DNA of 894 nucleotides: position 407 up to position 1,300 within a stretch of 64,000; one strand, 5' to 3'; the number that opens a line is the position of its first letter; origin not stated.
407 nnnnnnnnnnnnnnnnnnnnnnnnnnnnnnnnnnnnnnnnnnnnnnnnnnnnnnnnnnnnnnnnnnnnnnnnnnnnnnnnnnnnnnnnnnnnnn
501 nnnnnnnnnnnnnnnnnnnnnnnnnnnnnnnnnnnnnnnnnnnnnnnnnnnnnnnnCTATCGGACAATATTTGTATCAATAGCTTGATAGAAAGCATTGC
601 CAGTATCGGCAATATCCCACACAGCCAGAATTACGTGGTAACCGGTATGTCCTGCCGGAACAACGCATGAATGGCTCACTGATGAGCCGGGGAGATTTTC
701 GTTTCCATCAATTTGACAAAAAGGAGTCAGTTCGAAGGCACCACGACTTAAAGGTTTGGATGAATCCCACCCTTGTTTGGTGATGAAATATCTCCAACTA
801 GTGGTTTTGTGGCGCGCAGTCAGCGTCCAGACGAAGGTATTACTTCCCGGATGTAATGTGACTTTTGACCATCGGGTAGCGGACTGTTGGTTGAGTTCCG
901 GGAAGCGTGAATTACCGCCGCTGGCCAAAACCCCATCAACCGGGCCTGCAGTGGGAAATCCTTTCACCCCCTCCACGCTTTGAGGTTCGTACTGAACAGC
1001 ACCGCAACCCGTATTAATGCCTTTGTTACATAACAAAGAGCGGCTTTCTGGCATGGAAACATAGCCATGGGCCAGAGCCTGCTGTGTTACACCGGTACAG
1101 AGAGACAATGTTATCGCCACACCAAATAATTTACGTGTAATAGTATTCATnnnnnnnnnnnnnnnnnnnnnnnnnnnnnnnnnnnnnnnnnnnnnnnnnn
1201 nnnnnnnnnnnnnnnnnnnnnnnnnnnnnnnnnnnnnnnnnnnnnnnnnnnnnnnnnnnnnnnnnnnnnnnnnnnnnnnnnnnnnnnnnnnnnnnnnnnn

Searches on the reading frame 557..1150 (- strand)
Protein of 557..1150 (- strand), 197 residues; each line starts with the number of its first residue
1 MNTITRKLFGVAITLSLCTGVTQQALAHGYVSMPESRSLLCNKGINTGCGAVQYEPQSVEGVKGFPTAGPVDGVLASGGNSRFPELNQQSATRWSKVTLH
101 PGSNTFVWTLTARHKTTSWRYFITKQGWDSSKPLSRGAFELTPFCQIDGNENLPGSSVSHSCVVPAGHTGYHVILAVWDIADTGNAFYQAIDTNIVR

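Call 53: search_protein_families(library=pfam, proteins=[window:557-1150:-], max_evalue=0.01)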
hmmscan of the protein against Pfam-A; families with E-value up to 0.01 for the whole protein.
window:557-1150:- (197 aa): 1 family
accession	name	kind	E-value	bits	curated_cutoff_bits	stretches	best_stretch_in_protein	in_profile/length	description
PF03067.21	LPMO_10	-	8.2e-45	154.2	23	1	28-192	1-182/183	Lytic polysaccharide mono-oxygenase, cellulose-degrading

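Call 65: find_encoding_contigs(protein=window:557-1150:-, flank=10000, max_places=3)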
Protein window:557-1150:- (197 aa): 2 contigs read that carry it; 2 places shown.
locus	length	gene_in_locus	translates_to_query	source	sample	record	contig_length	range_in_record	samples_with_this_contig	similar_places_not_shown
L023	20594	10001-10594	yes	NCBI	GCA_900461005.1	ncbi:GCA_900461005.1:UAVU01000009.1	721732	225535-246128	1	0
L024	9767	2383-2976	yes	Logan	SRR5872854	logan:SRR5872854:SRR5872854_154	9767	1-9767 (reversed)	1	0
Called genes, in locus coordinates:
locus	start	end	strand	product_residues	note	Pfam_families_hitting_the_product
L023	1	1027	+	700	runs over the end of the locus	-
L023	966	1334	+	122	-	-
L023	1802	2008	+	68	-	-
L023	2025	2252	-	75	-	-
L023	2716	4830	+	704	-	-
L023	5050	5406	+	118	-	-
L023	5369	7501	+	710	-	PF03212:Pertactin, PF18883:AC_1, PF03797:Autotransporter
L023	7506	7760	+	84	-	-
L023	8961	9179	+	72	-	PF27070:HTH_Rpn_C (weak)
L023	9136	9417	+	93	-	-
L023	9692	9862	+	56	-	-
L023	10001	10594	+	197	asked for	PF03067:LPMO_10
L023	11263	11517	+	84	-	-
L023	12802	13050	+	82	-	-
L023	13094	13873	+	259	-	-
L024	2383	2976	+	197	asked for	PF03067:LPMO_10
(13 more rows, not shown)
